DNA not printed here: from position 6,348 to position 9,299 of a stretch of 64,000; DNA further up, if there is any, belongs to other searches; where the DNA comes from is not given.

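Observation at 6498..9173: Natural fusion of a Wzx-type flippase with a GT4 glycosyltransferase domain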

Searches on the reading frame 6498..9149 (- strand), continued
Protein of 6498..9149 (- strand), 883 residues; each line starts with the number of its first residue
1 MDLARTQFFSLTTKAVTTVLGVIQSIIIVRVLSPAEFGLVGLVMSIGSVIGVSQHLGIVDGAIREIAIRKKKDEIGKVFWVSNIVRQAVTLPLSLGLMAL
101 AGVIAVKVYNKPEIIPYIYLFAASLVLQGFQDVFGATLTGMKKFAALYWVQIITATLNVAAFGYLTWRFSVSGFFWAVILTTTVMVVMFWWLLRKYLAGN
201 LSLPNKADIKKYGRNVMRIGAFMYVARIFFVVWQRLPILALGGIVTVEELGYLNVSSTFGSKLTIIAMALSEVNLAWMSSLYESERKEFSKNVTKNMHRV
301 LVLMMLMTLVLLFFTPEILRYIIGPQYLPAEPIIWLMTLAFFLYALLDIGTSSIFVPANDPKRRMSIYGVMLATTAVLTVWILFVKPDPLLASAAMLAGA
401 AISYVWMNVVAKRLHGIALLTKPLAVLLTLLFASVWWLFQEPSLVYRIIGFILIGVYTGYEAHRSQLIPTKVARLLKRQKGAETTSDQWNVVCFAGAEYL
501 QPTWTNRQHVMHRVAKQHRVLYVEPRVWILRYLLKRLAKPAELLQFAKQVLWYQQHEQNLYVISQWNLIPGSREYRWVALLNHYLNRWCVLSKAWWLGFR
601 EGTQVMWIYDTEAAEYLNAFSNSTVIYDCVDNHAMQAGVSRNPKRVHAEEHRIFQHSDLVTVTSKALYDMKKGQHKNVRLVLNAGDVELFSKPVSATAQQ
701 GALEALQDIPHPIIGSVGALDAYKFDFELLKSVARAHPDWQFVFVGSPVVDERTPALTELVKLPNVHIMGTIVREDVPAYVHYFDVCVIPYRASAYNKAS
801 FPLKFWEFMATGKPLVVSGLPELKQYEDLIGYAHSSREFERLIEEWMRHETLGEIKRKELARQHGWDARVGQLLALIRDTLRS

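Call 49: search_protein_families(library=pfam, proteins=[P0135, P0253, P0163, P0197, P0132, P0201, P0211, P0237, P0199, P0191], max_evalue=0.00001)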
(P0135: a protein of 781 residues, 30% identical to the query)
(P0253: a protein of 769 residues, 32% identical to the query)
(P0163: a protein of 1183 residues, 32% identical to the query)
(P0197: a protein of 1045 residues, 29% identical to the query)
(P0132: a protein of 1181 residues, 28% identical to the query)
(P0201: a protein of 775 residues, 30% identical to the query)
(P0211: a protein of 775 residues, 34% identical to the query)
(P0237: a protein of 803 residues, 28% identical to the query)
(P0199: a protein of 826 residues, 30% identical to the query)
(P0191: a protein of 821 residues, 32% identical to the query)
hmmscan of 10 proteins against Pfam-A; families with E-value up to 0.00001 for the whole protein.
P0135 (781 aa): 3 families
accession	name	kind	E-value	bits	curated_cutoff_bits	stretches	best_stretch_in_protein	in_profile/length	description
PF13692.12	Glyco_trans_1_4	-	5.7e-19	69.2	27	2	240-354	25-142/142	Glycosyl transferases group 1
PF00534.26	Glycos_transf_1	-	1.1e-11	45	26.4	0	262-363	66-167/172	Glycosyl transferases group 1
PF13524.12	Glyco_trans_1_2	-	3.1e-07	30.9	25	0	693-775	56-142/144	Glycosyl transferase-like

P0253 (769 aa): 3 families
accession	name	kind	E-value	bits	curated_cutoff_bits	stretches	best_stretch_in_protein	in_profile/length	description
PF13692.12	Glyco_trans_1_4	-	2.4e-32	112.6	27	2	200-340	2-142/142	Glycosyl transferases group 1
PF00534.26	Glycos_transf_1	-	6.5e-30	104.4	26.4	2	188-347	4-165/172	Glycosyl transferases group 1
PF13439.12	Glyco_transf_4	-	2.1e-06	28.3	28.5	1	100-174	83-165/170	Glycosyltransferase Family 4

P0163 (1183 aa): 7 families
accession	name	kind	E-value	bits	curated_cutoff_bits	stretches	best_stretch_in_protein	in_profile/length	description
PF00534.26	Glycos_transf_1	-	1.7e-104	347.1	26.4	3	1004-1156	16-169/172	Glycosyl transferases group 1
PF13692.12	Glyco_trans_1_4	-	2.2e-96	320.1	27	3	203-342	2-142/142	Glycosyl transferases group 1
PF13439.12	Glyco_transf_4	-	2.3e-41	142.1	28.5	2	20-181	1-169/170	Glycosyltransferase Family 4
PF13524.12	Glyco_trans_1_2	-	2.4e-26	92.9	25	1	1028-1172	5-142/144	Glycosyl transferase-like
PF13477.12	Glyco_trans_4_2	-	1.3e-17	64.7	23.4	1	24-151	10-137/139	Glycosyl transferase 4-like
PF13579.12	Glyco_trans_4_4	-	6.8e-17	62.7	29.7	1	21-177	1-158/158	Glycosyl transferase 4-like domain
PF20706.3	GT4-conflict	-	3.5e-15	56.3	26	1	1007-1127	201-324/385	Family 4 Glycosyltransferase in conflict systems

P0197 (1045 aa): 10 families
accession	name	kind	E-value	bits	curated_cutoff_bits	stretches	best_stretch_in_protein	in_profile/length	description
PF13489.12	Methyltransf_23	-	3.5e-25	89.1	27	1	31-196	10-163/164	Methyltransferase domain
PF13692.12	Glyco_trans_1_4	-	4.7e-24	85.7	27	2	472-606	1-140/142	Glycosyl transferases group 1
PF08241.18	Methyltransf_11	-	5e-21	75.6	21.2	1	47-138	1-95/95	Methyltransferase domain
PF13524.12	Glyco_trans_1_2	-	2.8e-19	69.9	25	2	489-633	5-142/144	Glycosyl transferase-like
PF13649.12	Methyltransf_25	-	4e-17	63.1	27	1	46-134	1-97/97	Methyltransferase domain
PF08242.18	Methyltransf_12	-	6.1e-16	59.4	30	1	47-136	1-98/98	Methyltransferase domain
PF13847.12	Methyltransf_31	-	2.3e-15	57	27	1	42-149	3-121/145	Methyltransferase domain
PF00534.26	Glycos_transf_1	-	7.6e-14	52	26.4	1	868-1018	16-164/172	Glycosyl transferases group 1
PF07021.18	MetW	-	1.1e-09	38.7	21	1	37-134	8-106/193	Methionine biosynthesis protein MetW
PF01209.24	Ubie_methyltran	-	9.7e-07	28.8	20.1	1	20-138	27-151/233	ubiE/COQ5 methyltransferase family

P0132 (1181 aa): 4 families
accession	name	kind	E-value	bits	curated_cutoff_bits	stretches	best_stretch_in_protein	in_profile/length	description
PF13692.12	Glyco_trans_1_4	-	2.6e-39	135.2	27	3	1016-1126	5-113/142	Glycosyl transferases group 1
PF00534.26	Glycos_transf_1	-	2.2e-27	96.1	26.4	2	1002-1122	4-124/172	Glycosyl transferases group 1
PF13524.12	Glyco_trans_1_2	-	4e-10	40.3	25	0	1035-1127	7-88/144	Glycosyl transferase-like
PF13439.12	Glyco_transf_4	-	1.2e-06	29.1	28.5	0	869-990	41-169/170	Glycosyltransferase Family 4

P0201 (775 aa): 7 families
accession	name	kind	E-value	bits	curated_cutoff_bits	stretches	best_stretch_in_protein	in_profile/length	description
PF13692.12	Glyco_trans_1_4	-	5.1e-53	179.6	27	2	596-735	2-142/142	Glycosyl transferases group 1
PF00534.26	Glycos_transf_1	-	1.9e-50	171.2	26.4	2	583-748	3-171/172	Glycosyl transferases group 1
PF13439.12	Glyco_transf_4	-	1.2e-21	77.9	28.5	1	415-573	8-169/170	Glycosyltransferase Family 4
PF13524.12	Glyco_trans_1_2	-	2e-13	50.9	25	1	625-756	13-135/144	Glycosyl transferase-like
PF13579.12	Glyco_trans_4_4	-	1.6e-10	42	29.7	1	415-568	7-157/158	Glycosyl transferase 4-like domain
PF13477.12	Glyco_trans_4_2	-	1.4e-09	38.7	23.4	1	417-504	15-105/139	Glycosyl transferase 4-like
PF20706.3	GT4-conflict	-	9.4e-09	35.2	26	1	654-754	263-376/385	Family 4 Glycosyltransferase in conflict systems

P0211 (775 aa): 6 families
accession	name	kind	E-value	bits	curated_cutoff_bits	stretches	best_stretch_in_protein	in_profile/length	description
PF13692.12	Glyco_trans_1_4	-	5.4e-45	153.6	27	2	598-737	3-142/142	Glycosyl transferases group 1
PF00534.26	Glycos_transf_1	-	3.4e-42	144.3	26.4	2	592-748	11-169/172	Glycosyl transferases group 1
PF13439.12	Glyco_transf_4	-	9.5e-19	68.5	28.5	1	425-574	3-168/170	Glycosyltransferase Family 4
PF20706.3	GT4-conflict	-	2e-13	50.5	26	1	537-715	144-323/385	Family 4 Glycosyltransferase in conflict systems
PF13524.12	Glyco_trans_1_2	-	3.1e-13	50.3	25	1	616-765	7-143/144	Glycosyl transferase-like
PF13579.12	Glyco_trans_4_4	-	3.1e-10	41.1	29.7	1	474-570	57-157/158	Glycosyl transferase 4-like domain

P0237 (803 aa): 3 families
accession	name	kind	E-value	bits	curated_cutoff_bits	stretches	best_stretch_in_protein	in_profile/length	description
PF13692.12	Glyco_trans_1_4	-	5.8e-26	91.9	27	2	229-362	2-141/142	Glycosyl transferases group 1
PF00534.26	Glycos_transf_1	-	1.5e-17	64.1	26.4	2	251-364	38-159/172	Glycosyl transferases group 1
PF13524.12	Glyco_trans_1_2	-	7.6e-09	36.1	25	0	247-383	6-137/144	Glycosyl transferase-like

P0199 (826 aa): 2 families
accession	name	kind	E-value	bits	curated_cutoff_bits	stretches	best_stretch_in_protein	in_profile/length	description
PF13692.12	Glyco_trans_1_4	-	4.7e-21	76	27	2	234-360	2-134/142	Glycosyl transferases group 1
PF00534.26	Glycos_transf_1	-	2.3e-13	50.5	26.4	1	228-372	10-160/172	Glycosyl transferases group 1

P0191 (821 aa): 3 families
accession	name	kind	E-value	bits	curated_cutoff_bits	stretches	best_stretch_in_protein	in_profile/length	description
PF13692.12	Glyco_trans_1_4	-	1.3e-23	84.3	27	2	303-416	25-140/142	Glycosyl transferases group 1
PF13524.12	Glyco_trans_1_2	-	1.4e-17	64.4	25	2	657-801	5-143/144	Glycosyl transferase-like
PF00534.26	Glycos_transf_1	-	2.6e-15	56.8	26.4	1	281-433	12-170/172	Glycosyl transferases group 1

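Call 59: find_encoding_contigs(protein=P0130, flank=6000, max_places=3)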
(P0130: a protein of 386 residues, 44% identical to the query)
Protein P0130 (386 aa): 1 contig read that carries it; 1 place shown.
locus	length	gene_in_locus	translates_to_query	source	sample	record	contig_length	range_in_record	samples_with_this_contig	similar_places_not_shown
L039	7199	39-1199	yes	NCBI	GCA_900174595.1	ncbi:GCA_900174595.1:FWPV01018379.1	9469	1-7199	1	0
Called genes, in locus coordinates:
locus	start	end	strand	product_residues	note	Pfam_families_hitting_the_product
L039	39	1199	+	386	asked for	PF00534:Glycos_transf_1, PF13692:Glyco_trans_1_4, PF13524:Glyco_trans_1_2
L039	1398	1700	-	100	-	-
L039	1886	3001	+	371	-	PF13439:Glyco_transf_4, PF13579:Glyco_trans_4_4 (weak), PF20706:GT4-conflict, PF00534:Glycos_transf_1, PF13692:Glyco_trans_1_4, PF13524:Glyco_trans_1_2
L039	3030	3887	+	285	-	PF00535:Glycos_transf_2, PF13641:Glyco_tranf_2_3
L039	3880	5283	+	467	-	PF04932:Wzy_C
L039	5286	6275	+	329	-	PF00535:Glycos_transf_2, PF13641:Glyco_tranf_2_3, PF13632:Glyco_trans_2_3 (weak)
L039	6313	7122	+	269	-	PF00535:Glycos_transf_2, PF10111:Glyco_tranf_2_2 (weak), PF13641:Glyco_tranf_2_3, PF13632:Glyco_trans_2_3 (faint)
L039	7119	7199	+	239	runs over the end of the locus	PF02616:SMC_ScpA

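Call 62: find_encoding_contigs(protein=P0140, flank=6000, max_places=3)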
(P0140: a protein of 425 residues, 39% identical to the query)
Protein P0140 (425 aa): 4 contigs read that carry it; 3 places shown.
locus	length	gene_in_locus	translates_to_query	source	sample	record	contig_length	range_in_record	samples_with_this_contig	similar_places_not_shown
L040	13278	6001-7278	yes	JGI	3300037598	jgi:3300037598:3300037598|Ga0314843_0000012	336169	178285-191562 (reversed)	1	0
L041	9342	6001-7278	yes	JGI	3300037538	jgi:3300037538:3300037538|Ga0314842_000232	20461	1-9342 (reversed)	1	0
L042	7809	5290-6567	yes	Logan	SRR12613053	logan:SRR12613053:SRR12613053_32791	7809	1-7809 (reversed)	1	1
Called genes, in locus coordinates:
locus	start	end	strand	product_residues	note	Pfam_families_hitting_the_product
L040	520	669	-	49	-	-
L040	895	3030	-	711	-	-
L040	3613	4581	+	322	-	PF13439:Glyco_transf_4 (weak), PF20706:GT4-conflict, PF00534:Glycos_transf_1, PF13692:Glyco_trans_1_4, PF13524:Glyco_trans_1_2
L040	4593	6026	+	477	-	PF01943:Polysacc_synt (weak)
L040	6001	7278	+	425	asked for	PF00534:Glycos_transf_1 (weak), PF13692:Glyco_trans_1_4, PF13524:Glyco_trans_1_2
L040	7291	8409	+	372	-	PF00534:Glycos_transf_1, PF13692:Glyco_trans_1_4, PF13524:Glyco_trans_1_2, PF20706:GT4-conflict (weak)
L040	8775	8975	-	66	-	-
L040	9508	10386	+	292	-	PF13641:Glyco_tranf_2_3, PF00535:Glycos_transf_2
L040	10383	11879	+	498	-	PF04932:Wzy_C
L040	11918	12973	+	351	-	PF13641:Glyco_tranf_2_3, PF00535:Glycos_transf_2, PF13632:Glyco_trans_2_3 (faint)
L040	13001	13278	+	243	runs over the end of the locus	PF02616:SMC_ScpA, PF04824:Rad21_Rec8 (weak)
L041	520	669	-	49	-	-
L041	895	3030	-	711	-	-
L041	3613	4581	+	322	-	PF13439:Glyco_transf_4 (weak), PF20706:GT4-conflict, PF00534:Glycos_transf_1, PF13692:Glyco_trans_1_4, PF13524:Glyco_trans_1_2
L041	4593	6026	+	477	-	PF01943:Polysacc_synt (weak)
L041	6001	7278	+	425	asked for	PF00534:Glycos_transf_1 (weak), PF13692:Glyco_trans_1_4, PF13524:Glyco_trans_1_2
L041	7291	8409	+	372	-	PF00534:Glycos_transf_1, PF13692:Glyco_trans_1_4, PF13524:Glyco_trans_1_2, PF20706:GT4-conflict (weak)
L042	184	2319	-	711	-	-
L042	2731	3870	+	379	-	PF20706:GT4-conflict, PF13439:Glyco_transf_4, PF13579:Glyco_trans_4_4, PF00534:Glycos_transf_1, PF13692:Glyco_trans_1_4, PF13524:Glyco_trans_1_2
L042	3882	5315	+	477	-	PF01943:Polysacc_synt (weak)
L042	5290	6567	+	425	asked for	PF00534:Glycos_transf_1 (weak), PF13692:Glyco_trans_1_4, PF13524:Glyco_trans_1_2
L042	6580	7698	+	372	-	PF00534:Glycos_transf_1, PF13692:Glyco_trans_1_4, PF13524:Glyco_trans_1_2, PF20706:GT4-conflict (weak)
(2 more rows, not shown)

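Call 63: find_encoding_contigs(protein=P0142, flank=6000, max_places=3)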
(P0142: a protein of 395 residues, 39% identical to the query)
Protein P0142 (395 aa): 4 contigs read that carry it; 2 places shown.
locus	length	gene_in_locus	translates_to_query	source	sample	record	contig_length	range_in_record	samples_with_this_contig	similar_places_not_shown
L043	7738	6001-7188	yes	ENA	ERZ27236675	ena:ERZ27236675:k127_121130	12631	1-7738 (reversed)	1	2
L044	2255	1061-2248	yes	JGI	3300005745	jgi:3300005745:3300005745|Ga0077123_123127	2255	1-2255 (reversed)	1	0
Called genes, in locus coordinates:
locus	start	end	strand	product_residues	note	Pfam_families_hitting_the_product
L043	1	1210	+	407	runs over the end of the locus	PF13439:Glyco_transf_4, PF13579:Glyco_trans_4_4, PF20706:GT4-conflict (weak), PF00534:Glycos_transf_1, PF13692:Glyco_trans_1_4, PF13524:Glyco_trans_1_2 (faint)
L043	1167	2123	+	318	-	PF01522:Polysacc_deac_1 (weak), PF10096:DUF2334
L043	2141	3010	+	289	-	PF01209:Ubie_methyltran (weak), PF13489:Methyltransf_23 (weak), PF13847:Methyltransf_31, PF08241:Methyltransf_11, PF13649:Methyltransf_25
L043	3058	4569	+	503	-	PF01943:Polysacc_synt, PF13440:Polysacc_synt_3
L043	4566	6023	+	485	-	PF04932:Wzy_C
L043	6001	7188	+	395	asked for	PF00534:Glycos_transf_1, PF13692:Glyco_trans_1_4, PF13524:Glyco_trans_1_2 (weak)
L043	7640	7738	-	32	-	?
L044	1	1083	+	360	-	?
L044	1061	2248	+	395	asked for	PF00534:Glycos_transf_1, PF13692:Glyco_trans_1_4, PF13524:Glyco_trans_1_2 (weak)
